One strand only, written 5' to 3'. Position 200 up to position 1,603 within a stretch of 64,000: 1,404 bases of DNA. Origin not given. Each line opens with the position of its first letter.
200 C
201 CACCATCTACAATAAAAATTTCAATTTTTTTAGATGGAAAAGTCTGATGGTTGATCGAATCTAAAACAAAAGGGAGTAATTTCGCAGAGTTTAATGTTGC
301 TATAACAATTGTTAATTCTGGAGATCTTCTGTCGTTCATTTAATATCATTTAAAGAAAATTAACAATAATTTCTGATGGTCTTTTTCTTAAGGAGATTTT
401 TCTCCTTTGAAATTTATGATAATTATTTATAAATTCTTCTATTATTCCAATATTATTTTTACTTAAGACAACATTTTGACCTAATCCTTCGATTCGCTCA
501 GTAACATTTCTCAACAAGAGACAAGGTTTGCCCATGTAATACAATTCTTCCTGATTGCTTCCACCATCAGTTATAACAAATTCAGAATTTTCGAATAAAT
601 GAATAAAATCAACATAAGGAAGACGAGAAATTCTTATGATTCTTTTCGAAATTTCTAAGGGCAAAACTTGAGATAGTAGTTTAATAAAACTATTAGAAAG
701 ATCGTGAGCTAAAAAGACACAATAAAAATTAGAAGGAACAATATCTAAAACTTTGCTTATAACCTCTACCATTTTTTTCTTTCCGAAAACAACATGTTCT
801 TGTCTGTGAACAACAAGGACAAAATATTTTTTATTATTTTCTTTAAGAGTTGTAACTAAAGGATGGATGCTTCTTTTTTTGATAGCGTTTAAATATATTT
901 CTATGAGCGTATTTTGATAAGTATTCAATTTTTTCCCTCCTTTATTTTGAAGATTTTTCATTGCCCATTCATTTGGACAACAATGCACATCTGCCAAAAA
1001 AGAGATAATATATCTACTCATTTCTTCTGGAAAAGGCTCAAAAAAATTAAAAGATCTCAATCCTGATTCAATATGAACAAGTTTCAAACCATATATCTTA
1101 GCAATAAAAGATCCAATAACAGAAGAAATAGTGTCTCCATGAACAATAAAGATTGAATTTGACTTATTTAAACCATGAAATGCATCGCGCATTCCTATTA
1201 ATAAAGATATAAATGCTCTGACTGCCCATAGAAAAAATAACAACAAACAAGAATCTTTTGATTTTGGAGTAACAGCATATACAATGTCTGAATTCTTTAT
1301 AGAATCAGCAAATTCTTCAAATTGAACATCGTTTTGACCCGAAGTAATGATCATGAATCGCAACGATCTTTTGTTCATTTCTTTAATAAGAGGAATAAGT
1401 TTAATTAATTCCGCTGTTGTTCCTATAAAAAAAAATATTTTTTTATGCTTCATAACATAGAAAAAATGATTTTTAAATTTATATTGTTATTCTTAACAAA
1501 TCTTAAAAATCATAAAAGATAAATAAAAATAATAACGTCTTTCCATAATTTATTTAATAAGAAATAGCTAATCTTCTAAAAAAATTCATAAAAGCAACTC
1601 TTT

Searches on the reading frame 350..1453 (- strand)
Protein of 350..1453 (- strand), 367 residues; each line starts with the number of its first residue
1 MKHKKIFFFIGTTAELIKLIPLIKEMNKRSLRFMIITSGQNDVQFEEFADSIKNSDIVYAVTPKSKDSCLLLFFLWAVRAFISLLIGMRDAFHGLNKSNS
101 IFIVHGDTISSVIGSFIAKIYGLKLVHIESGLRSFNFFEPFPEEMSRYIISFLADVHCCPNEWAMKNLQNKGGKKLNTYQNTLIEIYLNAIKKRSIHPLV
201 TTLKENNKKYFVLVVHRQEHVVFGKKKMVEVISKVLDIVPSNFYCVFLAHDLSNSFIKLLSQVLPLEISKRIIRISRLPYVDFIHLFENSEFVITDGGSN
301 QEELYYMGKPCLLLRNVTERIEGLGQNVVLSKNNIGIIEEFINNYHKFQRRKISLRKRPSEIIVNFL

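Call 7: search_protein_families(library=pfam, proteins=[window:350-1453:-], max_evalue=0.01)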
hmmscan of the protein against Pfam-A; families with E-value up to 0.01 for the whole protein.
window:350-1453:- (367 aa): 2 families
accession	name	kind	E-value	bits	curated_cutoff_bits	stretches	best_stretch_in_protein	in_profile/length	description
PF02350.25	Epimerase_2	-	8.6e-42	143.7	30.6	1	85-341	56-313/347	UDP-N-acetylglucosamine 2-epimerase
PF09633.15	DUF2023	-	0.00013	22.4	27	1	176-236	7-68/101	Protein of unknown function (DUF2023)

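Call 66: search_protein_families(library=ncbifam, proteins=[window:350-1453:-], max_evalue=1e-10)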
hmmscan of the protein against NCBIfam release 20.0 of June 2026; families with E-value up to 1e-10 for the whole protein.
window:350-1453:- (367 aa): 2 families
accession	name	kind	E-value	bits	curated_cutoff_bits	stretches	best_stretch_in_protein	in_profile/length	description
TIGR00236.1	wecB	equivalog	1.5e-45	155.9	210.15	1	5-326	2-314/366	non-hydrolyzing UDP-N-acetylglucosamine 2-epimerase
TIGR03568.1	NeuC_NnaA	equivalog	1.2e-12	47.5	235.9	1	4-320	1-309/365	UDP-N-acetylglucosamine 2-epimerase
